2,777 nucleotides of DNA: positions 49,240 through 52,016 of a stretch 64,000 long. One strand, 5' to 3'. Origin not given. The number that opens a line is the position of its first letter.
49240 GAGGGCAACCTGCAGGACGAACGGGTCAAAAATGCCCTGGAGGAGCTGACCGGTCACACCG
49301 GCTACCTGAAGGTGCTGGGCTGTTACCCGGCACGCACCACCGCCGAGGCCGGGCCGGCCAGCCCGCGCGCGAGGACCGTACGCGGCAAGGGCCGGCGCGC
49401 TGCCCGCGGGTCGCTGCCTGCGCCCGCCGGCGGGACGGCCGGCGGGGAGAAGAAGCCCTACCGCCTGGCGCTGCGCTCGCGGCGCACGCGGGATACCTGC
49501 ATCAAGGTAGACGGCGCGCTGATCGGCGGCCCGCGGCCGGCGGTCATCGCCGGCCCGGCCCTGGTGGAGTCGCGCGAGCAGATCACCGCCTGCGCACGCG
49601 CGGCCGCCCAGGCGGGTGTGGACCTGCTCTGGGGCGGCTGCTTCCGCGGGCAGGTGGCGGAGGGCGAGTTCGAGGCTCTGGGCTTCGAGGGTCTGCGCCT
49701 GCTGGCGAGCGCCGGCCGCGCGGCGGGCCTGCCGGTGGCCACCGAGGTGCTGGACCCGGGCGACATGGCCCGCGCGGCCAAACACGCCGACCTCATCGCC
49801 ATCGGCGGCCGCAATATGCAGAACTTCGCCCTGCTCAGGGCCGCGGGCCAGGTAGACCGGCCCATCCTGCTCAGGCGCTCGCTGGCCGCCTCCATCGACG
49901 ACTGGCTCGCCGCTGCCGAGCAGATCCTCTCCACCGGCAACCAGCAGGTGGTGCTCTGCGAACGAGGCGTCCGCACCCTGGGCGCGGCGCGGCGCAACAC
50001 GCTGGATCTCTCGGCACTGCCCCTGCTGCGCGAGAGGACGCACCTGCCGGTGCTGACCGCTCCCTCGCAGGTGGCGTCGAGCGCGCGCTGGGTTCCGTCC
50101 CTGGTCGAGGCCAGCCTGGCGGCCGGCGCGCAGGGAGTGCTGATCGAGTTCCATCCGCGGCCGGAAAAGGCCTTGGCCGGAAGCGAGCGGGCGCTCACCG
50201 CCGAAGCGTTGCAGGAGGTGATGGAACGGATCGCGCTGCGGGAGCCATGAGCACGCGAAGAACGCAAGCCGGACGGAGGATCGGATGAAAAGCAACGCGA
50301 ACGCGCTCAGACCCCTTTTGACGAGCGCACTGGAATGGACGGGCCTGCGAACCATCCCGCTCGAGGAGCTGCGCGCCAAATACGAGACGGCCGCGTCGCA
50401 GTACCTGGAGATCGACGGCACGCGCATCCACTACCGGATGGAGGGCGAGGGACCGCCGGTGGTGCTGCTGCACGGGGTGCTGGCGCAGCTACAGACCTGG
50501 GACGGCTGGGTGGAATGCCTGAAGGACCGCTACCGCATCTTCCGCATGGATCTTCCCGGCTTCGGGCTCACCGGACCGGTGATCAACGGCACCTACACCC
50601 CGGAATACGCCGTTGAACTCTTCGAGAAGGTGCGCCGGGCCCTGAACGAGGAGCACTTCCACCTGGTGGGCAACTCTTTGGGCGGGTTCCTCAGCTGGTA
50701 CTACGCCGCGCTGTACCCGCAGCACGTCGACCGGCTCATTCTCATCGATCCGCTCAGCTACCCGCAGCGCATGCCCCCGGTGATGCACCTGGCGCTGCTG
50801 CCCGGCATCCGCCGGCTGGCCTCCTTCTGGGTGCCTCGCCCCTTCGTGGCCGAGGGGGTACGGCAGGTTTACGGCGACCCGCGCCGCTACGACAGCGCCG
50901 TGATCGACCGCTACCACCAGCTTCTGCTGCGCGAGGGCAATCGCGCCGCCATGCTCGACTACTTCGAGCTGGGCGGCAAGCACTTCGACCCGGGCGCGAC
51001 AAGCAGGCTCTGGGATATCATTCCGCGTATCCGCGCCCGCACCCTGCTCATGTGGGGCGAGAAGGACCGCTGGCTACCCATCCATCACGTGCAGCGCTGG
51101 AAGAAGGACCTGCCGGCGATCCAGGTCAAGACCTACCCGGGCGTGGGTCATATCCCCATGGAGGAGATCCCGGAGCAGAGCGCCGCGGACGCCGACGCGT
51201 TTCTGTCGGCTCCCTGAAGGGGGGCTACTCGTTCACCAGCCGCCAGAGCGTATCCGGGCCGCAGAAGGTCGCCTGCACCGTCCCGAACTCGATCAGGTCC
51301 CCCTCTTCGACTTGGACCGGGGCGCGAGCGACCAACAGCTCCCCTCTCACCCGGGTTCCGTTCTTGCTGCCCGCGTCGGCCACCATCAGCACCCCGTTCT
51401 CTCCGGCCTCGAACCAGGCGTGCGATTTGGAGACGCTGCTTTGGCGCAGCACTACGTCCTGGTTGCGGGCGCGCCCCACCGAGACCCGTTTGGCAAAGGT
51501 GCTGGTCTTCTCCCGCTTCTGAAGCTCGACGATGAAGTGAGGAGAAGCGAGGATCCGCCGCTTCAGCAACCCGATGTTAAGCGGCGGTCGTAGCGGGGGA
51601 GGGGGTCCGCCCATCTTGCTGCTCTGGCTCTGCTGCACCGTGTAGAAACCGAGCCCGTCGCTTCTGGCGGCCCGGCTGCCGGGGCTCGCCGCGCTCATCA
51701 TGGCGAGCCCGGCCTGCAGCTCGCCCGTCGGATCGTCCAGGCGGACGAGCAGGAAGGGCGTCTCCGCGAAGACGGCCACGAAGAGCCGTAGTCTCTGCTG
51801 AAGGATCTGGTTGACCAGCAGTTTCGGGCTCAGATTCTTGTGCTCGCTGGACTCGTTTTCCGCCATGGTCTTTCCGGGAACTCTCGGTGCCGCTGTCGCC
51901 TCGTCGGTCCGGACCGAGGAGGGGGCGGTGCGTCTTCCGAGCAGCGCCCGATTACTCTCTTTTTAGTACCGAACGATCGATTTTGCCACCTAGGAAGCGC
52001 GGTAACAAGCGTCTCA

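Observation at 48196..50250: P-protein fused to an apparently dead DAHP synthase barrel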

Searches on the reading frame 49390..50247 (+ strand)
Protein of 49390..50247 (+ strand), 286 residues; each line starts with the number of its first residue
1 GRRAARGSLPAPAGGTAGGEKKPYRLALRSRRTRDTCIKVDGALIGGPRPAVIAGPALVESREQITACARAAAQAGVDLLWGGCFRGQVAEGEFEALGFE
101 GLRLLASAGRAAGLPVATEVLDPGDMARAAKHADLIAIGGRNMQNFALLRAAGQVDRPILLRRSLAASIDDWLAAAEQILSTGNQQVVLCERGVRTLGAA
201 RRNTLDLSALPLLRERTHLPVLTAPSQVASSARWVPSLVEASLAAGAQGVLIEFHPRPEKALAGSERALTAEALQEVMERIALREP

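Call 5: search_solved_structures(query=window:49390-50247:+, show_alignments=4, max_evalue=0.00001)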
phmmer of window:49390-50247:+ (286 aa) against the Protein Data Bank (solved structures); distinct sequences matched with E-value up to 0.00001: 47.
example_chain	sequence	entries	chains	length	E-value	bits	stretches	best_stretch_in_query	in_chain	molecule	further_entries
1vs1_A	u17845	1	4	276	2.8e-71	243.6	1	22-277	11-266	3-deoxy-7-phosphoheptulonate synthase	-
5j6f_A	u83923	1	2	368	6.8e-62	212.8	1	26-281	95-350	3-deoxy-D-arabino-heptulosonate 7-phosphate synthase, chorismate mutase-isozyme 3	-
3nvt_A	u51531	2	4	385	3.4e-61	210.5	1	26-276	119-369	3-deoxy-D-arabino-heptulosonate 7-phosphate synthase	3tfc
1rzm_A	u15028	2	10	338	3.8e-61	210.3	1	22-280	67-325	Phospho-2-dehydro-3-deoxyheptonate aldolase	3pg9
1vr6_A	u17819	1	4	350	4.2e-61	210.2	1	22-280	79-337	Phospho-2-dehydro-3-deoxyheptonate aldolase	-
4grs_A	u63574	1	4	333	1.7e-60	208.2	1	22-279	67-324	Phospho-2-dehydro-3-deoxyheptonate aldolase, 2-dehydro-3-deoxyphosphoheptonate aldolase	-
3pg8_A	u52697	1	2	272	3.6e-59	203.9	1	26-280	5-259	Phospho-2-dehydro-3-deoxyheptonate aldolase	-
1zco_A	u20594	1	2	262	1.7e-57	198.4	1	35-279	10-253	2-dehydro-3-deoxyphosphoheptonate aldolase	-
4c1k_A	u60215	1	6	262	4.1e-57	197.1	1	35-279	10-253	2-DEHYDRO-3-DEOXYPHOSPHOHEPTONATE ALDOLASE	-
4c1l_A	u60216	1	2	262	2.8e-56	194.4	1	35-279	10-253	2-dehydro-3-deoxyphosphoheptonate aldolase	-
6mdy_A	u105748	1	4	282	3.8e-13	53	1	49-281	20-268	2-dehydro-3-deoxyphosphooctonate aldolase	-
2nxg_A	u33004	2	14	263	3.4e-11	46.6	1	52-281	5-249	2-dehydro-3-deoxyphosphooctonate aldolase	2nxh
2nx3_A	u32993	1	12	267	3.5e-11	46.5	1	52-281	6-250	2-dehydro-3-deoxyphosphooctonate aldolase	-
1fwn_A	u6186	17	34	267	7.3e-11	45.5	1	52-281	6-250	2-DEHYDRO-3-DEOXYPHOSPHOOCTONATE ALDOLASE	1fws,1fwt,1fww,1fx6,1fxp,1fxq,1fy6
2nwr_A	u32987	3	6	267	1.2e-10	44.8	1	52-281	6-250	2-dehydro-3-deoxyphosphooctonate aldolase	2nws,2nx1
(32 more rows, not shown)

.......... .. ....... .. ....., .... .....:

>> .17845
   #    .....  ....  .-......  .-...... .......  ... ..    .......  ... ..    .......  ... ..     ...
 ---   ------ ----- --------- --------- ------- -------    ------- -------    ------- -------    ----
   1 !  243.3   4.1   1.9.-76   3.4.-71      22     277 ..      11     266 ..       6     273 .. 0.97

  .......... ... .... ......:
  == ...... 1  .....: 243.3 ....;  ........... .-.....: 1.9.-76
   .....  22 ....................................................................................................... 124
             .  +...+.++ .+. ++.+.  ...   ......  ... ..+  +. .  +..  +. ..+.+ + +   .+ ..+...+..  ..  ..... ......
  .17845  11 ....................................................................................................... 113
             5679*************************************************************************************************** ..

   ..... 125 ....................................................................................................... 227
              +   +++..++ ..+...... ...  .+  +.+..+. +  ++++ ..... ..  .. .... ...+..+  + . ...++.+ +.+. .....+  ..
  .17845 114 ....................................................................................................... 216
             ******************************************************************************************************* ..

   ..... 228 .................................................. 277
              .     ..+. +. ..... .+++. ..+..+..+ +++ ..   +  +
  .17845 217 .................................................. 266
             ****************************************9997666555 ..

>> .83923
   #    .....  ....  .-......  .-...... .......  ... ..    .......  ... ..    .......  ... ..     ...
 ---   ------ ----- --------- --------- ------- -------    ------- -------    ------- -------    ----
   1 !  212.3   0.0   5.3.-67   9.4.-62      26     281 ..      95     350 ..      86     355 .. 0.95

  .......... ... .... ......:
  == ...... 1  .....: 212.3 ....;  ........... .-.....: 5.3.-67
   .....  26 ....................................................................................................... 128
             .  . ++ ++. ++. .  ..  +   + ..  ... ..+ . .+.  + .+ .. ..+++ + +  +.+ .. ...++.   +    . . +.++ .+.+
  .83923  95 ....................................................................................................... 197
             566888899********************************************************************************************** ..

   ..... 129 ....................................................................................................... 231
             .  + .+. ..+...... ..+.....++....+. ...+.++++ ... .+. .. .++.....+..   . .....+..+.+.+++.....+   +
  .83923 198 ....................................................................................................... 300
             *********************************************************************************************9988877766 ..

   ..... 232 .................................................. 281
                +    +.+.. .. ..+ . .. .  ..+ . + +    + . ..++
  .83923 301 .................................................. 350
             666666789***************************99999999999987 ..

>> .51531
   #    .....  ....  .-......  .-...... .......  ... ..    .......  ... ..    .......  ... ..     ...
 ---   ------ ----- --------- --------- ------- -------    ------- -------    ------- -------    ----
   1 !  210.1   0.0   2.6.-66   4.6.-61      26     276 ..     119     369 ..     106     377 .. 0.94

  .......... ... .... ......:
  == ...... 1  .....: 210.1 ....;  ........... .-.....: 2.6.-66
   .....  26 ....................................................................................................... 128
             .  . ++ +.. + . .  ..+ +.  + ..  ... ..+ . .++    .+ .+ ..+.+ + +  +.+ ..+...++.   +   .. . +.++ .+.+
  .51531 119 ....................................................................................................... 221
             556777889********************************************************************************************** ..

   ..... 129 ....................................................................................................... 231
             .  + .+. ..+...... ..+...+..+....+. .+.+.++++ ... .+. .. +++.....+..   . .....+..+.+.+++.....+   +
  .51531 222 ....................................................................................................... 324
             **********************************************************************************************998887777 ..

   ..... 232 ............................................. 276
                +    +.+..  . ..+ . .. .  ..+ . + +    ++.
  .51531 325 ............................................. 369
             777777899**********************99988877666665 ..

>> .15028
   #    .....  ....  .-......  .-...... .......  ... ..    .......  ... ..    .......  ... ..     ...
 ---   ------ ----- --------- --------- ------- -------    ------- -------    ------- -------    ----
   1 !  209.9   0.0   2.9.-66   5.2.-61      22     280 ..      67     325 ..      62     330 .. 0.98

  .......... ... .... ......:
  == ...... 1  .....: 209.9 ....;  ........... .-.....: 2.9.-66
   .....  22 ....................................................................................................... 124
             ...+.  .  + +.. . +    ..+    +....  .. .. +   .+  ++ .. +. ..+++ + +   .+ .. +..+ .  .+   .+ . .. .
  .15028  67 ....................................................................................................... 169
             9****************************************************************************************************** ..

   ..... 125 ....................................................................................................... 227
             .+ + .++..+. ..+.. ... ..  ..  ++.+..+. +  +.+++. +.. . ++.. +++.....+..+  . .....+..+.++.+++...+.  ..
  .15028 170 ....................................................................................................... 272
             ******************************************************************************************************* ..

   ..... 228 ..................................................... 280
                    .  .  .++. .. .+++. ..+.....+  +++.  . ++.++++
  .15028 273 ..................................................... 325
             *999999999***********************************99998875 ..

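Call 20: search_protein_representatives(protein=window:49456-50247:+)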
Query: 264 residues. Proteins with E-value up to 0.001 (for the whole library): 5991; up to 1e-10: 3406; up to 1e-30: 998. The best 150 are listed.
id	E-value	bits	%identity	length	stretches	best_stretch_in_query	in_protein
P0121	4.5e-126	435.9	54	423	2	23-261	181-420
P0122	7.4e-85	301.0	54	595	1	2-264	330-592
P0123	1.1e-80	287.3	50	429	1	1-261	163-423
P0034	7.6e-79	281.3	53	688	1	1-264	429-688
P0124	4.2e-76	272.3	36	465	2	30-257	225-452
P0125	6.0e-74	265.2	50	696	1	2-258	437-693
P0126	2.5e-71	256.7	49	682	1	2-260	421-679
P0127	3.3e-70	253.0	55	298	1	32-248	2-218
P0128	3.9e-70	252.8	47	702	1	2-258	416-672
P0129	9.0e-70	251.6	49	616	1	5-259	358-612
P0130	2.3e-69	250.2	48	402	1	3-262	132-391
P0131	3.3e-69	249.7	47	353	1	3-256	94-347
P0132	1.2e-68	247.8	52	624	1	19-253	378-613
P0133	1.7e-68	247.4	49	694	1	2-259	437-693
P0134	2.6e-68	246.8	47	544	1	1-259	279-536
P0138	1.6e-65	237.6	47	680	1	2-259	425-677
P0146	7.3e-64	232.2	48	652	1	11-256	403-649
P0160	3.1e-61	223.6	45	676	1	2-259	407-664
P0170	1.9e-60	221.0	45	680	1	3-256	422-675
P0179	2.4e-59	217.4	48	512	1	1-246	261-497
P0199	1.3e-57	211.7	45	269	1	4-259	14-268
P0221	1.0e-55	205.5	40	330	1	2-259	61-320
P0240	1.6e-54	201.6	43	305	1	2-261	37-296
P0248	3.5e-54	200.5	47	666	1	3-236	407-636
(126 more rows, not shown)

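Call 39: list_cluster_members(proteins=[P0138, P0146, P0160, P0170, P0179, P0248, P0199, P0240, P0221, P0003])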
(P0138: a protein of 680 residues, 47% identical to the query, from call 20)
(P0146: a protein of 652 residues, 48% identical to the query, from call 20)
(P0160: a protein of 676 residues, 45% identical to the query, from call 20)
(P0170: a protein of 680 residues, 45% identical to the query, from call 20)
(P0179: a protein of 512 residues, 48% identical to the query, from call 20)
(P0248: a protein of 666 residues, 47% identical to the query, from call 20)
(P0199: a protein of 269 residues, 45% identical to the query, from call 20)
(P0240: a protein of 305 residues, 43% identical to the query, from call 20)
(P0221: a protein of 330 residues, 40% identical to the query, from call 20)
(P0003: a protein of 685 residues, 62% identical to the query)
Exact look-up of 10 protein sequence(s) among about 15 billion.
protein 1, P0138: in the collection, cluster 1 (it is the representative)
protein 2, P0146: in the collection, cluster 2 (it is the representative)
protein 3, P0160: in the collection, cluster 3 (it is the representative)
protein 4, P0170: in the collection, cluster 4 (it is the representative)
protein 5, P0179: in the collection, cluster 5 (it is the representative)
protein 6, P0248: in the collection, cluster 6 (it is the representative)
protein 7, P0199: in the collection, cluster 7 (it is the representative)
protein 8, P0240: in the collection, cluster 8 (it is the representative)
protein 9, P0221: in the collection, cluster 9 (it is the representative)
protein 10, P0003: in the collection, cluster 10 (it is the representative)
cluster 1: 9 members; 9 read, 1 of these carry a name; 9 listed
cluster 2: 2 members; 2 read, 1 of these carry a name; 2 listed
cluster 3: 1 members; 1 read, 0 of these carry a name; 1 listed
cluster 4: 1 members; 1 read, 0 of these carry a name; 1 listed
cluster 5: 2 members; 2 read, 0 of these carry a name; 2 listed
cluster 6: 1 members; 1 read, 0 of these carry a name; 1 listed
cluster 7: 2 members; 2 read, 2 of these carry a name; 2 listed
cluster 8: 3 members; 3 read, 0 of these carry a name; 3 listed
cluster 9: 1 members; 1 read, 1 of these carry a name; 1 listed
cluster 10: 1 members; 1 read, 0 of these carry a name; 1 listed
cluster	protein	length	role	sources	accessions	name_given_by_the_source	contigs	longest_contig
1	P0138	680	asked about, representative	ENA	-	-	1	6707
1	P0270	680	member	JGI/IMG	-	chorismate mutase/prephenate dehydratase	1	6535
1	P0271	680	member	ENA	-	-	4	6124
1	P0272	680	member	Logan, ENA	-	-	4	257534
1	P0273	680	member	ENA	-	-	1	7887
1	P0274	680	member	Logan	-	-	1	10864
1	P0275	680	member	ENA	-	-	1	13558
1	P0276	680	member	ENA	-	-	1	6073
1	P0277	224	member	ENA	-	-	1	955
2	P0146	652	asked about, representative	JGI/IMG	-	chorismate mutase/prephenate dehydratase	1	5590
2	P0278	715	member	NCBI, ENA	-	-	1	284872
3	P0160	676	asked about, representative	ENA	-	-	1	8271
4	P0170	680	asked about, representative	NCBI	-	-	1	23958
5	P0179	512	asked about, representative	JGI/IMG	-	-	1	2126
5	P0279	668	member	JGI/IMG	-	-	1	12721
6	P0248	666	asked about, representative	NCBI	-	-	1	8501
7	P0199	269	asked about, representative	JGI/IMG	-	3-deoxy-7-phosphoheptulonate synthase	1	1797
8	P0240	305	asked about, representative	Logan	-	-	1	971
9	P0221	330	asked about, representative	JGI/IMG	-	3-deoxy-7-phosphoheptulonate synthase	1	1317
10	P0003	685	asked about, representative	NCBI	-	-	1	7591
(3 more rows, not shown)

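Call 56: list_cluster_members(proteins=[P0133, P0125, P0011, P0034, P0040, P0057, P0072, P0010, P0008, P0005])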
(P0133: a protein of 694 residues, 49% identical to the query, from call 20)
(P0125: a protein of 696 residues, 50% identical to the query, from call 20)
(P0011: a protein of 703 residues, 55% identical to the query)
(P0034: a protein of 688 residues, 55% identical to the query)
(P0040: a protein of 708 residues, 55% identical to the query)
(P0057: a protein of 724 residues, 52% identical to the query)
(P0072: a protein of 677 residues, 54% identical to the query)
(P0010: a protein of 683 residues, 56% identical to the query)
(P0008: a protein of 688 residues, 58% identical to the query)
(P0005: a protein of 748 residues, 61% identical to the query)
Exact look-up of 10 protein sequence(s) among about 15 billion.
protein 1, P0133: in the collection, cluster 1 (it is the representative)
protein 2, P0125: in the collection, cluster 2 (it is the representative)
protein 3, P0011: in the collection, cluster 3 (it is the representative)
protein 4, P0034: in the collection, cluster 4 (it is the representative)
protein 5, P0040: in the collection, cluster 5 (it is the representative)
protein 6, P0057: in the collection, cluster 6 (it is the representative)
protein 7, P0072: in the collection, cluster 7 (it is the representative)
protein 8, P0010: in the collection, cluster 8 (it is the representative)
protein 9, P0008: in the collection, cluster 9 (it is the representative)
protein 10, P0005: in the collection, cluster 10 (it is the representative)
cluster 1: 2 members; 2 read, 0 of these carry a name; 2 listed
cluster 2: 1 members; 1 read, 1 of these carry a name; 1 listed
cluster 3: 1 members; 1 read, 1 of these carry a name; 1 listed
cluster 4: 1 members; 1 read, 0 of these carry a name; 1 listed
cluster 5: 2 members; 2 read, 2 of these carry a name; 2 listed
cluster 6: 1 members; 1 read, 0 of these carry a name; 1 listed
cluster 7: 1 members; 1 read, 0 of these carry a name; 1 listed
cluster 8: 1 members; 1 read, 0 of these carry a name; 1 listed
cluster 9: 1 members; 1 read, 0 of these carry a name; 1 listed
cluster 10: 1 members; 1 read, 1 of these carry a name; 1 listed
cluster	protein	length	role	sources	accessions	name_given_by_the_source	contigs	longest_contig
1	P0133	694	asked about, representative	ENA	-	-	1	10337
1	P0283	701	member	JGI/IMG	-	-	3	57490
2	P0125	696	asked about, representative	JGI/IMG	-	chorismate mutase/prephenate dehydratase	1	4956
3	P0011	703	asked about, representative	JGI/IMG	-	chorismate mutase/prephenate dehydratase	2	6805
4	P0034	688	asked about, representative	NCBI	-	-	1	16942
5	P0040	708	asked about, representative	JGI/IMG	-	chorismate mutase / prephenate dehydratase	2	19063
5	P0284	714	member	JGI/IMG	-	chorismate mutase / prephenate dehydratase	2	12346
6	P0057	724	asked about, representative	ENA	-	-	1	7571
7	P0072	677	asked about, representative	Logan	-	-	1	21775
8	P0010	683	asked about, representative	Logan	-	-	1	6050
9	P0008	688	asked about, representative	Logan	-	-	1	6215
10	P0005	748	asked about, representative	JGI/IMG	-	chorismate mutase/prephenate dehydratase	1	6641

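Call 57: find_homologous_proteins(query=P0133, max_evalue=1e-30)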
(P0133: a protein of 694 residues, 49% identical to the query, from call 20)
Query P0133 (694 aa): 3442 proteins with E <= 1e-30 among 8000 candidates; the best 120 are listed.
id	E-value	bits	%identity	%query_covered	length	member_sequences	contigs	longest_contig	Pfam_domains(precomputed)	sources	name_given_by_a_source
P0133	0.0e+0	1533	100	100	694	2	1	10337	PF03102.21,PF00800.24,PF01842.32,PF00793.27,PF01817.27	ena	-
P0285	0.0e+0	1355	88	100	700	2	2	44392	PF03102.21,PF00800.24,PF01842.32,PF00793.27,PF01817.27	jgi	-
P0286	0.0e+0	1120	74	98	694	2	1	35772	PF03102.21,PF00800.24,PF01842.32,PF00793.27,PF01817.27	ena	-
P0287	0.0e+0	1099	72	98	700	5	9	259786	PF03102.21,PF00800.24,PF00793.27,PF01817.27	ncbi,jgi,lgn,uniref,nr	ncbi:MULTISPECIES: bifunctional 3-deoxy-7-phosphoheptulonate synthase/chorismate mutase [unclassifie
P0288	0.0e+0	1093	72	98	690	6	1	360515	PF03102.21,PF00800.24,PF01842.32,PF00793.27,PF01817.27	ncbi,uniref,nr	ncbi:hypothetical protein JCM17844_08810 [Iodidimonas gelatinilytica]|uniref:chorismate mutase n=1 T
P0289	0.0e+0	1089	72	98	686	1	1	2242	PF03102.21,PF00800.24,PF00793.27,PF01817.27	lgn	-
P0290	0.0e+0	1087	72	98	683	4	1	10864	PF03102.21,PF00800.24,PF01842.32,PF00793.27,PF01817.27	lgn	-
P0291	0.0e+0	1080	71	98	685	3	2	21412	PF03102.21,PF00800.24,PF01842.32,PF00793.27,PF01817.27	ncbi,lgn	ncbi:MAG: hypothetical protein Kow00104_02260 [Rhodothalassiaceae bacterium]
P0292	0.0e+0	1070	71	98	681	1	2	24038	PF03102.21,PF00800.24,PF01842.32,PF00793.27,PF01817.27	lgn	-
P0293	0.0e+0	1043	69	98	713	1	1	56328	PF03102.21,PF00800.24,PF00793.27,PF01817.27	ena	-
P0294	0.0e+0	1035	68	98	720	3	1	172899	PF03102.21,PF00800.24,PF00793.27,PF01817.27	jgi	-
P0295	1.6e-271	920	64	99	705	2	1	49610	PF03102.21,PF00800.24,PF00793.27,PF01817.27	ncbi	-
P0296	9.3e-270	915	64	99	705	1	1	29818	PF03102.21,PF00800.24,PF00793.27,PF01817.27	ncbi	-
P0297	1.6e-269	914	65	98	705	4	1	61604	PF03102.21,PF00800.24,PF00793.27,PF01817.27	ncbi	-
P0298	1.1e-267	908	64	98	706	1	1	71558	PF03102.21,PF00800.24,PF00793.27,PF01817.27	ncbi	-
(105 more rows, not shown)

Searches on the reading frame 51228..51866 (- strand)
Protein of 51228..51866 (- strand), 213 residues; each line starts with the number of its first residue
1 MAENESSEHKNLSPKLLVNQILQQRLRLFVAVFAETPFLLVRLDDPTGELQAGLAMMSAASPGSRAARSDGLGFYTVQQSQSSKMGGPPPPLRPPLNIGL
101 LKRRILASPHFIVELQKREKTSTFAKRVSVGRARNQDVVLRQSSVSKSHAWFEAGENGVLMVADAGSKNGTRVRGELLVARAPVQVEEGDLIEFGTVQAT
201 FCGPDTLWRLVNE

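Call 51: search_protein_families(library=pfam, proteins=[window:51228-51866:-], max_evalue=0.00001)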
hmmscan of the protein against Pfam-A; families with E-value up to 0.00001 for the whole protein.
window:51228-51866:- (213 aa): 2 families
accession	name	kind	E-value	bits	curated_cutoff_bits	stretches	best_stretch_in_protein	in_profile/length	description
PF00498.31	FHA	-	7.8e-14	52.3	20.7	1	128-195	1-67/67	FHA domain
PF16697.10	Yop-YscD_cpl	-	6.7e-09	36.3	33.2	1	126-202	17-91/94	Inner membrane component of T3SS, cytoplasmic domain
